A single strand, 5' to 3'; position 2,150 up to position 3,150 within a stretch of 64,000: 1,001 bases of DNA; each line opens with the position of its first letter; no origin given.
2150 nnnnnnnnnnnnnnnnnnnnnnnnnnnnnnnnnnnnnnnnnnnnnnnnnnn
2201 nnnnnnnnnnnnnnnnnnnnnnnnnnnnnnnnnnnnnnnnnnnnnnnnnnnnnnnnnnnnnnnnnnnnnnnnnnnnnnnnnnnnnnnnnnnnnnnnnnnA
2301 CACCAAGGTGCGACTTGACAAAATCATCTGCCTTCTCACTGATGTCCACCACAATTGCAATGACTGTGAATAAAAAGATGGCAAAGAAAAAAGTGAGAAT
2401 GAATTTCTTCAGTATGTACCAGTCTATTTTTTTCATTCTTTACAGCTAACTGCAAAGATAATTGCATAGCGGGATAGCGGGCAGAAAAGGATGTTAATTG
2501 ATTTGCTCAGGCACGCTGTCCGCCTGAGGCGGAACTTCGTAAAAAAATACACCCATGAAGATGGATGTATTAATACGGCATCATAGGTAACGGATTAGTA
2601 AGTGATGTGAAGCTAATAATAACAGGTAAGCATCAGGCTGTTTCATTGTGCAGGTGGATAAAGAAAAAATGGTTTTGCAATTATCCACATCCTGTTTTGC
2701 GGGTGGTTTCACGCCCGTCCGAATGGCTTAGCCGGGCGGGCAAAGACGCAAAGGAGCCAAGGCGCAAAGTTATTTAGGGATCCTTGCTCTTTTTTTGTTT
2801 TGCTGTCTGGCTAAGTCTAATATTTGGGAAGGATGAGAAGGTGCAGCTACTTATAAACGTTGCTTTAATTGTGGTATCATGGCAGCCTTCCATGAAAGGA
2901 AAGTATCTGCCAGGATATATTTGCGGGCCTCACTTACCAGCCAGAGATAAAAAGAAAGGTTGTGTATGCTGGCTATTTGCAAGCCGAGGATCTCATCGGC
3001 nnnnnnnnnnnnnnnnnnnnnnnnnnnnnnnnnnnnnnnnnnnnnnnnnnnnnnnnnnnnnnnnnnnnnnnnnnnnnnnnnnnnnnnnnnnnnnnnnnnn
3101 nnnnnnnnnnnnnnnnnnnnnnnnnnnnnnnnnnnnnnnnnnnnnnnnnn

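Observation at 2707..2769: Nested insertion with an in-window empty-site control: the 27-mer splits a family-d word hairpin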

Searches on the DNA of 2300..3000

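Call 21: search_rna_families(source=window, start=2300, end=3000, threshold=evalue, max_evalue=10)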
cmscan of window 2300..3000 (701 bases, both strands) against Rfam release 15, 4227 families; matches with E-value up to 10: 9.
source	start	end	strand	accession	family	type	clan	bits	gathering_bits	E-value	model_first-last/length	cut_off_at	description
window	2423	2557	+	RF01873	PISRT1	Gene; lncRNA;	-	21.4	70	2.6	1-107/107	no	Polled intersex syndrome regulated transcript 1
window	2675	2757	-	RF00521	SAM_alpha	Cis-reg; riboswitch;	-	18.4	36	0.12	1-79/79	no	Alpha-proteobacteria SAM riboswitch aptamer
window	2478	2522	+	RF00317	snoZ163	Gene; snRNA; snoRNA; CD-box;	-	17.8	39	0.51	1-90/90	no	Small nucleolar RNA Z163/Z177 family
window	2727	2816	+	RF04083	MIR528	Gene; miRNA;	-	16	62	2.4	1-89/89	no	MIR528 microRNA precursor family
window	2368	2475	-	RF02322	TtnuHACA15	Gene; snRNA; snoRNA; HACA-box;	-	15.7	100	7.3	1-117/117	no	Tetrahymena snoRNA TtnuHACA15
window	2359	2435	+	RF02183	ST7-OT3_1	Gene; lncRNA;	-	15.6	50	8.3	1-79/79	no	ST7 overlapping transcript 3 conserved region 1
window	2655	2702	+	RF01175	snoU83D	Gene; snRNA; snoRNA; CD-box;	-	15.4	55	6.3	1-81/81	no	Small nucleolar RNA U83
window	2392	2442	-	RF01559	DdR1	Gene; snRNA; snoRNA; CD-box;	-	15.1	70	5.5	1-66/66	no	Dictyostelium snoRNA DdR1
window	2369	2458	+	RF00023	tmRNA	Gene;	CL00001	6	47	4.1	82-140/374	no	transfer-messenger RNA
